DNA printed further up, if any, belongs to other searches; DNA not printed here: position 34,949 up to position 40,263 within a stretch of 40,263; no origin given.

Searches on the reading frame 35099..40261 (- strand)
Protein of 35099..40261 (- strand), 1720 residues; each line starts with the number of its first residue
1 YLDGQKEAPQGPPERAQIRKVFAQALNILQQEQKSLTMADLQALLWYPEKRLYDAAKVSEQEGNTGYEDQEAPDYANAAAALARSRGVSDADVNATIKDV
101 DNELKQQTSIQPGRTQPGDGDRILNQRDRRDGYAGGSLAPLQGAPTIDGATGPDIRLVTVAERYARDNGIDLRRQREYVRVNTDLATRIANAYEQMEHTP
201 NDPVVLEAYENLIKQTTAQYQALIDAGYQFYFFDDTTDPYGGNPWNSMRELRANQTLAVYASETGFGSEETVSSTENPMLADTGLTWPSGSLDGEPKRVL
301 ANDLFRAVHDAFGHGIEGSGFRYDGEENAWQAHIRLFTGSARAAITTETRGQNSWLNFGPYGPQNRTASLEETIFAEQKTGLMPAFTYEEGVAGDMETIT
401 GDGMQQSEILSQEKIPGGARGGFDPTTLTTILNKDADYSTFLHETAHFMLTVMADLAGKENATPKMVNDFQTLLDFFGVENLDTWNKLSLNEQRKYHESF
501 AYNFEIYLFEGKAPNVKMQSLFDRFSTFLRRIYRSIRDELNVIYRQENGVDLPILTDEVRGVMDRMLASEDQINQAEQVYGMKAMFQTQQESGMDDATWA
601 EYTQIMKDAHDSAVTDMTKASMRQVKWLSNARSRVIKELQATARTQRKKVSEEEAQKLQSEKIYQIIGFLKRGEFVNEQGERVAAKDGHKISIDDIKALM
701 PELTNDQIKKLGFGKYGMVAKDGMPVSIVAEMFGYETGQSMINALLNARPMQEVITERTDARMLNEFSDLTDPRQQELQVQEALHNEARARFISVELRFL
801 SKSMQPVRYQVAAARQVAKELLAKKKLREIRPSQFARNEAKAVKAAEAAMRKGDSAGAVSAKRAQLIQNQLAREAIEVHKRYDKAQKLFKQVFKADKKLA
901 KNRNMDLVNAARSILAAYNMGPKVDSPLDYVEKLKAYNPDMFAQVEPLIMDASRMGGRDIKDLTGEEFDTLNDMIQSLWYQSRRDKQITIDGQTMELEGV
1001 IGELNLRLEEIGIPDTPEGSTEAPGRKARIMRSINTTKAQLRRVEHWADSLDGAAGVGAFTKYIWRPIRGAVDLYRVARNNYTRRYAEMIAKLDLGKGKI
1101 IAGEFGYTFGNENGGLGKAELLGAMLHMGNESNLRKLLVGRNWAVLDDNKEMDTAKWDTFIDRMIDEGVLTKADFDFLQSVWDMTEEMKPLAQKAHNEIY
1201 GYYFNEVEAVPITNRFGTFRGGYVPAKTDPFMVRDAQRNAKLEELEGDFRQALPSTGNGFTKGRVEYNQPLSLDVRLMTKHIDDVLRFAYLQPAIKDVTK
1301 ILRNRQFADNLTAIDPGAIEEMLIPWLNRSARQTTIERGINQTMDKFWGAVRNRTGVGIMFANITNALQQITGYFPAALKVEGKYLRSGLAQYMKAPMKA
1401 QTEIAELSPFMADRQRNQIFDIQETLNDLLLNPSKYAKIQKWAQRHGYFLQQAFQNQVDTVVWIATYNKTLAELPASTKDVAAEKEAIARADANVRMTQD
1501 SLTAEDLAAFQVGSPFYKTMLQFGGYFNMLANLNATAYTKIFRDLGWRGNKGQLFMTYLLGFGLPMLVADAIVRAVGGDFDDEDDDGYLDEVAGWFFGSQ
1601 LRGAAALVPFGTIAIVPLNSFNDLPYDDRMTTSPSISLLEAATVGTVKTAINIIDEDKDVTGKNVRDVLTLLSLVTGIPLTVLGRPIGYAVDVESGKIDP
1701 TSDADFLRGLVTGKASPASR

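Call 8: search_protein_families(library=pfam, proteins=[window:35099-40261:-], max_evalue=0.01)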
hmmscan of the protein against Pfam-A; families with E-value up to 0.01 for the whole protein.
window:35099-40261:- (1720 aa): 0 families

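Call 9: search_protein_families(library=phrogs, proteins=[window:35099-40261:-], max_evalue=0.001)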
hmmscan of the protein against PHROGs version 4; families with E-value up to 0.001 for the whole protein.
window:35099-40261:- (1720 aa): 2 families
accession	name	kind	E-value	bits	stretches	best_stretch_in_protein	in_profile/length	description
phrog_9880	-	unknown function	0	1028.7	1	383-1716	910-2229/2231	-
phrog_3170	-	unknown function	1.1e-11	45.5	1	301-365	198-263/433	-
